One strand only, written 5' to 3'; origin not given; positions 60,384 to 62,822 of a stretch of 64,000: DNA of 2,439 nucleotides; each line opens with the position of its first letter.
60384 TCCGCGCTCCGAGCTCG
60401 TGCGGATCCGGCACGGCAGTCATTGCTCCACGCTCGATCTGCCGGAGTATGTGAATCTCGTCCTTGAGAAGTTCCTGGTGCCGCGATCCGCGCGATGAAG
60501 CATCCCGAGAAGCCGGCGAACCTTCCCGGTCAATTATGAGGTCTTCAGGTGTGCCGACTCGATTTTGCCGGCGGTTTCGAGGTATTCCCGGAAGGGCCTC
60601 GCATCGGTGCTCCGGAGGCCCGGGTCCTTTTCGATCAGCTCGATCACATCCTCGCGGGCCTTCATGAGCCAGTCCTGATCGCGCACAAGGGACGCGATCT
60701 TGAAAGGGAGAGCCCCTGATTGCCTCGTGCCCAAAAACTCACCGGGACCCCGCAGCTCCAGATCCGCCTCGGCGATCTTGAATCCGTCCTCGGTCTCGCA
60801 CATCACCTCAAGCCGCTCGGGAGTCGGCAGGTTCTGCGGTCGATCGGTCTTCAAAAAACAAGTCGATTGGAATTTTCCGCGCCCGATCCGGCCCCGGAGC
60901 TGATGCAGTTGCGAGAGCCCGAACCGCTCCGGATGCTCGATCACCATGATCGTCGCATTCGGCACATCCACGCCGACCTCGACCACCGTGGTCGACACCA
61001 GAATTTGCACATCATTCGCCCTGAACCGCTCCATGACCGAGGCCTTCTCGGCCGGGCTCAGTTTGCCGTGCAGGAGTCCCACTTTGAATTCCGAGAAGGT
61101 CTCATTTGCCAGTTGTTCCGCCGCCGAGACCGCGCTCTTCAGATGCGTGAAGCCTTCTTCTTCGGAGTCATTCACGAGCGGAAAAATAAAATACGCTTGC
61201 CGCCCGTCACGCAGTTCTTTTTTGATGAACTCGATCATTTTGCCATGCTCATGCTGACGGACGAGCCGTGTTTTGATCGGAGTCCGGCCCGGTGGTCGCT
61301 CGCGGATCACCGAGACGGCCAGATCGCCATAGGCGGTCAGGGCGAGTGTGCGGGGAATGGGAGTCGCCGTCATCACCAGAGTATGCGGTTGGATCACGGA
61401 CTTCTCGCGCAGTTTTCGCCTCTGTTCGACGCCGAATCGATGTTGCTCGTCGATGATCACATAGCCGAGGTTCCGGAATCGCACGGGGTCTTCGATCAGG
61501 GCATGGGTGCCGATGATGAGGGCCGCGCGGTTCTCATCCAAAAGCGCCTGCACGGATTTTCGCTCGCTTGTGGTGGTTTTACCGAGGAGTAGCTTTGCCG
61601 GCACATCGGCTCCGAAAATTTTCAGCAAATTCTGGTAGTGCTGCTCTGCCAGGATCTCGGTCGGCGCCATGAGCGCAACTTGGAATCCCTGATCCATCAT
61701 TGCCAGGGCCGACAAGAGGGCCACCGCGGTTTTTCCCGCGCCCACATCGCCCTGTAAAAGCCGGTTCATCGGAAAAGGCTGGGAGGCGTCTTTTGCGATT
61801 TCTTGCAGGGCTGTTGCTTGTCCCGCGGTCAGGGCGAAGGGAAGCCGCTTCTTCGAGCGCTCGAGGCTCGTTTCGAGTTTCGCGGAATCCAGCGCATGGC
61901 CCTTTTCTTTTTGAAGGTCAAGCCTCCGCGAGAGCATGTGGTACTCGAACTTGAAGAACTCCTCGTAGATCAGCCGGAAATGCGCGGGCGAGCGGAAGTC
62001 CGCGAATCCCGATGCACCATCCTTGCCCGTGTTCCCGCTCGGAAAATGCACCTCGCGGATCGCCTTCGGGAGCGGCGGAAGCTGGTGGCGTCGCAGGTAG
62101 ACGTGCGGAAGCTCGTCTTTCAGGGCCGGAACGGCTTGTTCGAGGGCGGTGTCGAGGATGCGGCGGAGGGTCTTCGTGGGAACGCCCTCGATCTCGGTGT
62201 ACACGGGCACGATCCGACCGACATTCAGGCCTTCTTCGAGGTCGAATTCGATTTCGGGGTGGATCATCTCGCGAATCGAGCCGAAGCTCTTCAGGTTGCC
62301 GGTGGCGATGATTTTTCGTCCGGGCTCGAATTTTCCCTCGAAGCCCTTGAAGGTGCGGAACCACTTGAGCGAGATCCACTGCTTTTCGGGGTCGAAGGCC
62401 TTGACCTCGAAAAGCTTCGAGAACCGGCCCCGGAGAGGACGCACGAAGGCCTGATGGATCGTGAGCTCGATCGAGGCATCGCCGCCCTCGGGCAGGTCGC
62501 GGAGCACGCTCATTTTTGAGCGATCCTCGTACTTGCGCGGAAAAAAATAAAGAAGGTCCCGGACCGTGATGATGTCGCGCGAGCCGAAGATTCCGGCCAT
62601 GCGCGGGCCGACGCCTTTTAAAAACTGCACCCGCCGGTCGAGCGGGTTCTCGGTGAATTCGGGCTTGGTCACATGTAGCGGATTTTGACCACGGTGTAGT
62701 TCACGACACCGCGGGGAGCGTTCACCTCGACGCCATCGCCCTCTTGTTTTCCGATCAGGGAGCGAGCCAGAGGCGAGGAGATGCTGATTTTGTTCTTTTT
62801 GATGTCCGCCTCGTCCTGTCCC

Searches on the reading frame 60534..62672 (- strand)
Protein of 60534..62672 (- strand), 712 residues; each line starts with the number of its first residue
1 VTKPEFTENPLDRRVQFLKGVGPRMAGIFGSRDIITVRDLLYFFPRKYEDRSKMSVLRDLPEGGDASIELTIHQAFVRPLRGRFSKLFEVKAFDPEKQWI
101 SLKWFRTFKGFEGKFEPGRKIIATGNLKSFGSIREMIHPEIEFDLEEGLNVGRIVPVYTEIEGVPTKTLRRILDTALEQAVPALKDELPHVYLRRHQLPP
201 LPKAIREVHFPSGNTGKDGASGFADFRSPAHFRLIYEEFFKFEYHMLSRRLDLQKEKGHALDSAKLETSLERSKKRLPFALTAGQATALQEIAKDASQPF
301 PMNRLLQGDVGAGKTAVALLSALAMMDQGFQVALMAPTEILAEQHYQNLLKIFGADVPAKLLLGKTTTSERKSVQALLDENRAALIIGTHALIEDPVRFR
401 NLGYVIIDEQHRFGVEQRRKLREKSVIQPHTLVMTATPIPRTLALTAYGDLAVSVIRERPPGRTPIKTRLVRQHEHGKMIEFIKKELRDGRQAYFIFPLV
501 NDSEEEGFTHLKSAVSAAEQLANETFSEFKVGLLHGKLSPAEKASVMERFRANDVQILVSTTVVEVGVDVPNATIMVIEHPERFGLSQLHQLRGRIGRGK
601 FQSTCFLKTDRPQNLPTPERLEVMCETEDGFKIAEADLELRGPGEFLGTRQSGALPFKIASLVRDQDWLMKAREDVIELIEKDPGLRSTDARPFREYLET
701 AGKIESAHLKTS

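Call 59: search_protein_families(library=ncbifam, proteins=[window:60534-62672:-], max_evalue=0.00001)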
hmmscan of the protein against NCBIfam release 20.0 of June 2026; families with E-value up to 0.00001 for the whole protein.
window:60534-62672:- (712 aa): 30 families (the best 25 are shown)
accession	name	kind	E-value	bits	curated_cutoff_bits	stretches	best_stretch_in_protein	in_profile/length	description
NF008168.0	PRK10917.2-2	equivalog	1.5e-251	837.1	718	1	7-701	105-784/795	ATP-dependent DNA helicase RecG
NF008165.0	PRK10917.1-3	equivalog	1.5e-231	770.7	711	1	10-703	5-683/692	ATP-dependent DNA helicase RecG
TIGR00643.1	recG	equivalog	7.1e-210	698.9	659.4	1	34-675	3-628/629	ATP-dependent DNA helicase RecG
NF008170.0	PRK10917.2-4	equivalog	5.2e-203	676.3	975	1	9-689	127-805/826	ATP-dependent DNA helicase RecG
NF008163.0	PRK10917.1-1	equivalog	2.1e-194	647.7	796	1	13-684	9-672/692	ATP-dependent DNA helicase RecG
NF008164.0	PRK10917.1-2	equivalog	2.6e-187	624.3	785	1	9-699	9-690/704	ATP-dependent DNA helicase RecG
NF008166.0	PRK10917.1-4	equivalog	7.1e-185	616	864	1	36-686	34-687/705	ATP-dependent DNA helicase RecG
NF008167.0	PRK10917.2-1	equivalog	3.7e-166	554.4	995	2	153-689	169-722/744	ATP-dependent DNA helicase RecG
TIGR00580.2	mfd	equivalog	7e-104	349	800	1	256-655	411-800/907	transcription-repair coupling factor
NF008169.0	PRK10917.2-3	equivalog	1.5e-94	317.7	555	1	35-678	17-605/610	ATP-dependent DNA helicase RecG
NF007966.0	PRK10689.1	equivalog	8.2e-76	255.6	1329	1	275-655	595-967/1148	transcription-repair coupling factor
TIGR00595.1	priA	equivalog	8.9e-15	54.2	230.35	1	305-418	1-110/509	replication restart helicase PriA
NF010337.0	PRK13766.1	equivalog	1.4e-14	53.2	610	1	310-412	39-143/781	Hef nuclease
NF004067.0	PRK05580.1-4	equivalog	3.3e-13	48.9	763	1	253-422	177-339/737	primosomal protein N'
NF004065.0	PRK05580.1-1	equivalog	1.2e-12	46.8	858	1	256-422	175-333/731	primosomal protein N'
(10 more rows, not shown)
